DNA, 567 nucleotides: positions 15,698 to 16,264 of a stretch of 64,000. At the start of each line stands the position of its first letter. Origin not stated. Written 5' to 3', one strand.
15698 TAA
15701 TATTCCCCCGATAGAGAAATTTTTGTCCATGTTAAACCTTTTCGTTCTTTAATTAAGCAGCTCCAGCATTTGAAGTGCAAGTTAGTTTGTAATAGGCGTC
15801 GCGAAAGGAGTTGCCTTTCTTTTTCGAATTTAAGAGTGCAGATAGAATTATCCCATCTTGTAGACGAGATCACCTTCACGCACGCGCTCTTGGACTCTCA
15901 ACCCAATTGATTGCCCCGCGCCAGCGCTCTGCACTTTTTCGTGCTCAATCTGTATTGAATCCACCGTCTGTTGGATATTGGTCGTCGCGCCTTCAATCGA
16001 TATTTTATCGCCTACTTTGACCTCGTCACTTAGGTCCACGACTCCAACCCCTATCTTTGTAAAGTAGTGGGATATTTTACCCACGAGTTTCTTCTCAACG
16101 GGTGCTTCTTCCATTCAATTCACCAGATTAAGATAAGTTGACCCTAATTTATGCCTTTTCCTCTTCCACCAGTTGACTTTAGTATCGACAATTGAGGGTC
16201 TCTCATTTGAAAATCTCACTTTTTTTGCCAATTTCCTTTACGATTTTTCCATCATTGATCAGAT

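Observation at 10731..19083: Nickel acquisition, regulation and use co-localised in one 8.4 kb stretch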

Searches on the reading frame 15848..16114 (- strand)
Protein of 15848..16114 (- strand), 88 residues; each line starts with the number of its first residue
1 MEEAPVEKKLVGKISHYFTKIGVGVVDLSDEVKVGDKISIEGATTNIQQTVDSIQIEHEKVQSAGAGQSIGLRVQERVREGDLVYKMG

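Call 3: search_protein_families(library=pfam, proteins=[window:15848-16114:-], max_evalue=0.01)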
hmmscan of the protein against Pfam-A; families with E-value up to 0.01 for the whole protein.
window:15848-16114:- (88 aa): 1 family
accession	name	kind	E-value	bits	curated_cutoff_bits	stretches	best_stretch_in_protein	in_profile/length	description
PF03144.31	GTP_EFTU_D2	-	1.9e-05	25.4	30.3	1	32-74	13-58/73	Elongation factor Tu domain 2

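Call 4: search_protein_families(library=ncbifam, proteins=[window:15848-16114:-], max_evalue=0.01)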
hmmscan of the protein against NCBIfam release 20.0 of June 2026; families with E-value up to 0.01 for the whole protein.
window:15848-16114:- (88 aa): 5 families
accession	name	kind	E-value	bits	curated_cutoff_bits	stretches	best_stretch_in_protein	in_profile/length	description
NF008969.0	PRK12317.1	subfamily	8.3e-06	24.6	502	1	3-83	220-306/426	elongation factor 1-alpha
TIGR00475.1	selB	equivalog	2e-05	23.5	242.25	1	8-76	175-245/581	selenocysteine-specific translation elongation factor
TIGR00483.1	EF-1_alpha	equivalog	0.00047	18.7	540.1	1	14-76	232-296/427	translation elongation factor EF-1 subunit alpha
NF009373.0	PRK12736.1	subfamily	0.008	15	452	1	23-75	224-280/394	elongation factor Tu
TIGR00485.1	EF-Tu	equivalog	0.0097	14.7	522.4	1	29-75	234-280/394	elongation factor Tu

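Call 18: search_solved_structures(query=window:15848-16114:-, max_evalue=1, show_alignments=3)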
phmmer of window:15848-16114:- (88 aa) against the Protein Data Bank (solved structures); distinct sequences matched with E-value up to 1: 24.
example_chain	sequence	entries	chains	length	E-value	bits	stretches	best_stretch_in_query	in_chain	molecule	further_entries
3wy9_A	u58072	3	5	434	0.0025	21.6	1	3-76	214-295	Elongation factor 1-alpha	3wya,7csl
1mj1_A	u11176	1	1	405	0.018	18.8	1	6-79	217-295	Elongation Factor Tu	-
4v8q_BZ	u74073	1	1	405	0.068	17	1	8-79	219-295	ELONGATION FACTOR TU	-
1b23_P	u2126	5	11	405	0.068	17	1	8-79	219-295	ELONGATION FACTOR TU | OF ELONGATION FACTOR TU (EF-TU)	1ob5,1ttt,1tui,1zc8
1eft_A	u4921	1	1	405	0.068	17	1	8-79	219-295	ELONGATION FACTOR TU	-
5lzb_z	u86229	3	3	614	0.085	16.7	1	17-75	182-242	Selenocysteine-specific elongation factor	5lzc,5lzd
4ac9_A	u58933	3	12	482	0.11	16.4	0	30-75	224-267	MJ0495-LIKE PROTEIN | TRANSLATION ELONGATION FACTOR SELB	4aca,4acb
1jny_A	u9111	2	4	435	0.13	16.1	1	4-76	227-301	Elongation factor 1-alpha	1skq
1aip_A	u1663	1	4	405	0.16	15.8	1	8-77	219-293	ELONGATION FACTOR TU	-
4v5q_AZ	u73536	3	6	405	0.16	15.8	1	8-77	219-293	ELONGATION FACTOR TU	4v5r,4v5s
4v5g_AZ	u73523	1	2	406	0.16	15.8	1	8-77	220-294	ELONGATION FACTOR TU-A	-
4lbv_A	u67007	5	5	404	0.17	15.8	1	8-77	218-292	Elongation factor Tu-A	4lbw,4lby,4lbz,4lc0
2c77_A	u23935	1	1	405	0.17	15.8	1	8-77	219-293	ELONGATION FACTOR TU-B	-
2c78_A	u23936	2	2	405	0.17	15.8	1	8-77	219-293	ELONGATION FACTOR TU-A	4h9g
4v5p_AZ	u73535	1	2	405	0.17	15.8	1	8-77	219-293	ELONGATION FACTOR TU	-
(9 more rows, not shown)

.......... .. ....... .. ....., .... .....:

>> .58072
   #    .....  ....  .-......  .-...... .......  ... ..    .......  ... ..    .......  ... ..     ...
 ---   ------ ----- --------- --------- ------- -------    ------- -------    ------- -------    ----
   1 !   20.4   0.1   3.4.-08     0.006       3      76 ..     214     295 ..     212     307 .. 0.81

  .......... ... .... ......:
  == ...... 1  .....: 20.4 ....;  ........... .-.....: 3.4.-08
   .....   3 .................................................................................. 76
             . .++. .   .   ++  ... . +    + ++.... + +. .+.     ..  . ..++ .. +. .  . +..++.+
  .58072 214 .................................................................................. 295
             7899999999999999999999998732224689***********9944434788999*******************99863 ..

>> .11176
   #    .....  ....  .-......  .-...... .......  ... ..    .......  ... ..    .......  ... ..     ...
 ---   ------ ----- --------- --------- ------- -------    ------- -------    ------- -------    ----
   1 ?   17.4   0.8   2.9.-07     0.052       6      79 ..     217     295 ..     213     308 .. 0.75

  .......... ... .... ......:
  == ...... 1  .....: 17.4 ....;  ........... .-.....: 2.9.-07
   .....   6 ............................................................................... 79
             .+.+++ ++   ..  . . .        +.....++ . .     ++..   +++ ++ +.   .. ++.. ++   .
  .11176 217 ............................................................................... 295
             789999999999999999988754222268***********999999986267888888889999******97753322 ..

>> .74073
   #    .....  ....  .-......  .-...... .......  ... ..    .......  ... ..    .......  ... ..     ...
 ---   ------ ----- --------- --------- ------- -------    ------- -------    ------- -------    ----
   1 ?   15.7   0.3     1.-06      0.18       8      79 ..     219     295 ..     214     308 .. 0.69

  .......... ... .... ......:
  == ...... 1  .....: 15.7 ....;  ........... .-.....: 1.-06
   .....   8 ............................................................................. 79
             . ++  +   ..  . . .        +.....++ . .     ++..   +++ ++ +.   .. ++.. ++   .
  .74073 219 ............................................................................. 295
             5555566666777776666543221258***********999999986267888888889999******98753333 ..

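Call 19: find_homologous_proteins(query=window:15848-16114:-, max_evalue=0.001)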
Query window:15848-16114:- (88 aa): 432 proteins with E <= 0.001 among 432 candidates; the best 120 are listed.
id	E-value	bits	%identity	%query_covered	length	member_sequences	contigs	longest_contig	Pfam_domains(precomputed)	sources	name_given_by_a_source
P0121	1.9e-47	176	100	100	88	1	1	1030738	PF03144.32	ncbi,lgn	-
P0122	6.4e-45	168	95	100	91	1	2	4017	-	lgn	-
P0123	1.7e-42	161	86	100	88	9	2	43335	PF16325.12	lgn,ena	-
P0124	2.7e-42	160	86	100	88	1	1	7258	PF16325.12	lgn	-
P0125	2.9e-42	160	85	100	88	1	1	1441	PF16325.12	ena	-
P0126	3.9e-42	159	85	100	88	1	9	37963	PF16325.12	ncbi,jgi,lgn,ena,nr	ncbi:MAG: translation elongation factor-like protein [Hadesarchaea archaeon]|nr:translation elongati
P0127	4.0e-42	159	88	100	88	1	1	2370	-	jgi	-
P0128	5.6e-42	159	87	99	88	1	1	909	PF03144.32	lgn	-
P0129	5.9e-42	159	86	100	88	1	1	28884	-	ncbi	ncbi:MAG: translation elongation factor-like protein [Candidatus Hadarchaeaceae archaeon]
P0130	6.4e-42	159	86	99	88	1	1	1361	-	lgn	-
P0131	7.5e-42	158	85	100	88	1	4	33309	PF16325.12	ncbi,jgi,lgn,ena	ncbi:hypothetical protein ES703_08743 [subsurface metagenome]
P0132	7.6e-42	158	83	100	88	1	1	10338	PF16325.12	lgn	-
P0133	8.8e-42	158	85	100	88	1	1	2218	PF16325.12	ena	-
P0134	9.2e-42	158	86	100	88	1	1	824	-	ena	-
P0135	9.7e-42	158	86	100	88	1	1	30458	-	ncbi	-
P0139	1.2e-41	158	87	99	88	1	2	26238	PF03144.32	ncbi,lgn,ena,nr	ncbi:MAG TPA: translation elongation factor-like protein [Hadesarchaea archaeon]|nr:translation elon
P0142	1.4e-41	158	85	100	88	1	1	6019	PF16325.12,PF03144.32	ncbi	-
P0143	1.7e-41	157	83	100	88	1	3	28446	PF03144.32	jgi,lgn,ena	-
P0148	2.5e-41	157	82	100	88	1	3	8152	PF16325.12,PF03144.32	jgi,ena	-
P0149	2.7e-41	157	85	100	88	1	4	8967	PF16325.12,PF03144.32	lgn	-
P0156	1.0e-40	155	87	100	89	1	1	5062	PF16325.12,PF03144.32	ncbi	-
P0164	1.9e-40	154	81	100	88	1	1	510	PF03144.32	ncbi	-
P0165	1.9e-40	154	83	100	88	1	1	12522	PF03144.32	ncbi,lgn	-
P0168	2.9e-40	153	81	100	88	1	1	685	PF03144.32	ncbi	-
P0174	4.8e-40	153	81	100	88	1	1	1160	PF16325.12,PF03144.32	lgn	-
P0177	9.8e-40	152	80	100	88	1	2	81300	PF03144.32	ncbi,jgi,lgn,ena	-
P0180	1.4e-39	151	84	99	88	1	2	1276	PF03144.32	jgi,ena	-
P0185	3.0e-39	150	81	100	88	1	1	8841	PF16325.12,PF03144.32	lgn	-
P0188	8.6e-39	149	80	99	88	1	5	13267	PF03144.32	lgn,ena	-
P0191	1.7e-38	148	82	99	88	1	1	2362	PF03144.32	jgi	-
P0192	1.7e-38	148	82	99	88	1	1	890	PF03144.32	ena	-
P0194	1.7e-38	148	80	99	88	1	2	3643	PF03144.32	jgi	jgi:putative protease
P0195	2.1e-38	148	79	99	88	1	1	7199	PF03144.32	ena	-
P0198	2.5e-38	147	78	100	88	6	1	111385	PF03144.32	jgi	-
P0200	4.3e-38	147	77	100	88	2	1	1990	PF03144.32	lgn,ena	-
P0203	5.8e-38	146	80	99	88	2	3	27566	PF03144.32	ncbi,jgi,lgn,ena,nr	ncbi:MAG TPA: translation elongation factor-like protein [Deltaproteobacteria bacterium]|nr:translat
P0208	9.5e-38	145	82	94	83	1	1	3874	PF16325.12,PF03144.32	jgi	-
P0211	1.4e-37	145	80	98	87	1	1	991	PF16325.12,PF03144.32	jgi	jgi:putative protease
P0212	1.6e-37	145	82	93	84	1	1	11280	PF03144.32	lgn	-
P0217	2.6e-37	144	80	100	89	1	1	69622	-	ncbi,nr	ncbi:MAG: hypothetical protein QMD95_00100 [Candidatus Hodarchaeaceae archaeon]|nr:hypothetical prot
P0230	1.0e-36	142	76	100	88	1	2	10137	PF03144.32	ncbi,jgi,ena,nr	ncbi:MAG: hypothetical protein AVW06_04145 [Hadesarchaea archaeon DG-33-1]|nr:MAG: hypothetical prot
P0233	1.2e-36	142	77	99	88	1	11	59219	PF03144.32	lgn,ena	-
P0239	2.5e-36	141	76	99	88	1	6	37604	PF16325.12,PF03144.32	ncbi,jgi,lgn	jgi:putative protease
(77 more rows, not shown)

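Call 21: find_encoding_contigs(protein=P0203, flank=8000, max_places=3)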
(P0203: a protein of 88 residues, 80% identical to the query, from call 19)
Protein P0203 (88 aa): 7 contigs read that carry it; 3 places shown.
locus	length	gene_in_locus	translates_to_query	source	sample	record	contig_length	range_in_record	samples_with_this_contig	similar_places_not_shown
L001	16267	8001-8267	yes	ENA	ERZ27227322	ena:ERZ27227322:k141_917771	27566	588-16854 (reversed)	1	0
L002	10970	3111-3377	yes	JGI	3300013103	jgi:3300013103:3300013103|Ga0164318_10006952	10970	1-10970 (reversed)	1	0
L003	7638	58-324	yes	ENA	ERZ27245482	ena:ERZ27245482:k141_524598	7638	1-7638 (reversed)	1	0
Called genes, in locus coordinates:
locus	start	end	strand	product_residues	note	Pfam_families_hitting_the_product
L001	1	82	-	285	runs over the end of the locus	PF00398:RrnaAD, PF01135:PCMT (weak), PF05175:MTS (weak), PF13649:Methyltransf_25, PF08241:Methyltransf_11 (weak)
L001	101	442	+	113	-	-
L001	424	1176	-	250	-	PF00730:HhH-GPD, PF00633:HHH (weak), PF10576:EndIII_4Fe-2S (weak)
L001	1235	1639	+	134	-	-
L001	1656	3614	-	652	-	PF16177:ACAS_N, PF00501:AMP-binding, PF13193:AMP-binding_C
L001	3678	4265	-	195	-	PF12917:YfbR-like, PF13023:HD_3, PF01966:HD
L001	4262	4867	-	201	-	PF10609:ParA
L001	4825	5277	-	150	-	PF01155:HypA (weak)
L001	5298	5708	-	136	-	PF01402:RHH_1, PF08753:NikR_C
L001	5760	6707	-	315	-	PF01916:DS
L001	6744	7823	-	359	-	PF01916:DS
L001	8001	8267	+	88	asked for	PF03144:GTP_EFTU_D2 (weak)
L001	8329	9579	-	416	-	PF00350:Dynamin_N (faint), PF01926:MMR_HSR1, PF02421:FeoB_N, PF03193:RsgA_GTPase (faint), PF18128:HydF_dimer, PF18133:HydF_tetramer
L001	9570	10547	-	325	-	PF04055:Radical_SAM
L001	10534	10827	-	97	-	-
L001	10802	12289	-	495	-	PF04055:Radical_SAM, PF06968:BATS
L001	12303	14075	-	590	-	PF00111:Fer2 (weak), PF13510:Fer2_4, PF10588:NADH-G_4Fe-4S_3, PF14697:Fer4_21, PF22117:Fer4_Nqo3, PF12838:Fer4_7, PF02906:Fe_hyd_lg_C, PF02256:Fe_hyd_SSU, +4 more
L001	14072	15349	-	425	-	PF01512:Complex1_51K, PF10531:SLBB (weak), PF22461:SLBB_2, PF10589:NADH_4Fe-4S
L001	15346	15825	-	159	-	PF01257:2Fe-2S_thioredx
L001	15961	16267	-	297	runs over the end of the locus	?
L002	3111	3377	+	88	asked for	PF03144:GTP_EFTU_D2 (weak)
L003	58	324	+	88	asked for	PF03144:GTP_EFTU_D2 (weak)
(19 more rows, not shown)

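Call 22: find_encoding_contigs(protein=P0217, flank=8000, max_places=2)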
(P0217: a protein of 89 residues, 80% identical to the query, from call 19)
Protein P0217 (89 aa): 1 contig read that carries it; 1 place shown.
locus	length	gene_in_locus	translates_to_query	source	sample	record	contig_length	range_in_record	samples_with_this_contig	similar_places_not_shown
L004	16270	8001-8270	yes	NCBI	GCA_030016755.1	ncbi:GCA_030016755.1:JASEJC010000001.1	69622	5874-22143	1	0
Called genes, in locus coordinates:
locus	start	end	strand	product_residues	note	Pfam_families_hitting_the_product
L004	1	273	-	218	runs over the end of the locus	PF01300:Sua5_yciO_yrdC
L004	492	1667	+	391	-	PF07431:DUF1512, PF23542:DUF1512_C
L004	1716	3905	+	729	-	PF00009:GTP_EFTU, PF22042:EF-G_D2, PF03144:GTP_EFTU_D2, PF14492:EFG_III, PF03764:EFG_IV, PF00679:EFG_C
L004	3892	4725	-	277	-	PF00398:RrnaAD, PF01135:PCMT, PF02475:TRM5-TYW2_MTfase (faint), PF08241:Methyltransf_11 (faint), PF13649:Methyltransf_25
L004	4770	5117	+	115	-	-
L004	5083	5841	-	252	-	PF00730:HhH-GPD, PF10576:EndIII_4Fe-2S (weak)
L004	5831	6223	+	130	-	-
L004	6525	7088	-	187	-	PF12917:YfbR-like, PF13023:HD_3, PF01966:HD (weak)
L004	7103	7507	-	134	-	PF01402:RHH_1, PF08753:NikR_C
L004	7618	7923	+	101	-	-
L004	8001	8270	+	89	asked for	-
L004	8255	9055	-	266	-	PF01656:CbiA, PF02374:ArsA_ATPase (faint), PF06564:CBP_BcsQ (faint), PF10609:ParA, PF13614:AAA_31, PF00142:Fer4_NifH (weak), PF13500:AAA_26 (weak)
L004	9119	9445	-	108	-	-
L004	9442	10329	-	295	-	-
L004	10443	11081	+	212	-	PF13412:HTH_24 (weak), PF13545:HTH_Crp_2 (faint), PF13730:HTH_36 (faint)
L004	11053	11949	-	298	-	PF01058:Oxidored_q6, PF00037:Fer4, PF12797:Fer4_2 (weak), PF12837:Fer4_6 (weak), PF12838:Fer4_7, PF13187:Fer4_9, PF13237:Fer4_10, PF14697:Fer4_21, +3 more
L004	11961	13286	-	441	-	PF27234:MJ0013, PF07282:Cas12f1-like_TNB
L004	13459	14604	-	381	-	PF00374:NiFeSe_Hases, PF00346:Complex1_49kDa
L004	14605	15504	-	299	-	PF02754:CCG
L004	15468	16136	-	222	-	PF00329:Complex1_30kDa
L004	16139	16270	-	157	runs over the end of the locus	PF13484:Fer4_16 (faint), PF12797:Fer4_2 (faint), PF12838:Fer4_7 (weak), PF13187:Fer4_9 (weak), PF13247:Fer4_11, PF13237:Fer4_10, PF14697:Fer4_21 (weak), PF12838:Fer4_7, +2 more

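Call 23: find_encoding_contigs(protein=P0198, flank=8000, max_places=2)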
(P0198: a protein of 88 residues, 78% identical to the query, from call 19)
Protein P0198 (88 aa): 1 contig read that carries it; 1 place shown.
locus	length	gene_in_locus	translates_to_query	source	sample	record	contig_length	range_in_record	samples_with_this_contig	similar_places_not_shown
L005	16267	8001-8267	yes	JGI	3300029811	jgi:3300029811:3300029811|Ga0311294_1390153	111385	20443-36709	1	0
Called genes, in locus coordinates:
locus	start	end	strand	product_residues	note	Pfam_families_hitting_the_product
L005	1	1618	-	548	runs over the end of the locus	PF00118:Cpn60_TCP1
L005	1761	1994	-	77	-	PF01037:AsnC_trans_reg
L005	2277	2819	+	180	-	PF00352:TBP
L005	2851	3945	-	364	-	PF01385:OrfB_IS605 (weak), PF07282:Cas12f1-like_TNB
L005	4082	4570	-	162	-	PF01966:HD (weak), PF12917:YfbR-like, PF13023:HD_3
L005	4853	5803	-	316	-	PF01916:DS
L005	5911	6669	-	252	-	PF01656:CbiA, PF10609:ParA, PF13614:AAA_31 (faint)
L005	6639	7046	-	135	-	PF01155:HypA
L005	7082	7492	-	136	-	PF01402:RHH_1, PF08753:NikR_C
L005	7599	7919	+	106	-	-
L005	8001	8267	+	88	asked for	PF03144:GTP_EFTU_D2 (faint)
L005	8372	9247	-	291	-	PF01058:Oxidored_q6, PF12838:Fer4_7 (weak), PF00037:Fer4, PF12797:Fer4_2 (weak), PF12837:Fer4_6 (weak), PF13237:Fer4_10, PF14697:Fer4_21, PF13187:Fer4_9, +4 more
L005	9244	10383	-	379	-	PF00374:NiFeSe_Hases, PF00346:Complex1_49kDa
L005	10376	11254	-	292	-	PF02754:CCG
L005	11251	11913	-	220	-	PF00329:Complex1_30kDa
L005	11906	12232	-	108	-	PF13237:Fer4_10, PF13247:Fer4_11, PF12838:Fer4_7 (weak)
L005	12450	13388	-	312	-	PF01008:IF-2B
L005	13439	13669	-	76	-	PF27357:MJ1579 (weak)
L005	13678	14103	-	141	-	PF13404:HTH_AsnC-type, PF13412:HTH_24, PF22482:AsnC_trans_reg_3 (weak), PF01037:AsnC_trans_reg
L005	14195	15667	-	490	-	PF01702:TGT, PF17884:DUF5591 (weak)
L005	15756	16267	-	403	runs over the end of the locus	PF01941:AdoMet_Synthase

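Call 37: search_protein_representatives(protein=window:15848-16114:-)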
Query: 88 residues. Proteins with E-value up to 0.001 (for the whole library): 2319; up to 1e-10: 767; up to 1e-30: 1. The best 150 are listed.
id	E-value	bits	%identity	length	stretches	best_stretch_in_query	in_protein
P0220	1.2e-37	143.5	77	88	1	1-88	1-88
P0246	3.2e-30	119.9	41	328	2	7-87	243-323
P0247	2.0e-28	114.2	40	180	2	3-87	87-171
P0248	2.6e-25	104.2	39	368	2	6-87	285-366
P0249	7.2e-25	102.9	39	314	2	7-87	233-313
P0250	2.7e-23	97.9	36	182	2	5-87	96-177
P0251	2.8e-23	97.8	54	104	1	7-87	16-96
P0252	3.4e-23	97.5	38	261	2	6-87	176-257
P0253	3.9e-23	97.3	36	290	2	9-87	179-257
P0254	1.1e-22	96.0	38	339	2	9-86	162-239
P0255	2.9e-22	94.5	37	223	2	8-87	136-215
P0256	7.5e-22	93.3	56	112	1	3-87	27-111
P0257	1.3e-21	92.5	58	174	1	7-85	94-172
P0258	2.3e-21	91.7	59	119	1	6-86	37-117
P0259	2.5e-21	91.6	60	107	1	6-87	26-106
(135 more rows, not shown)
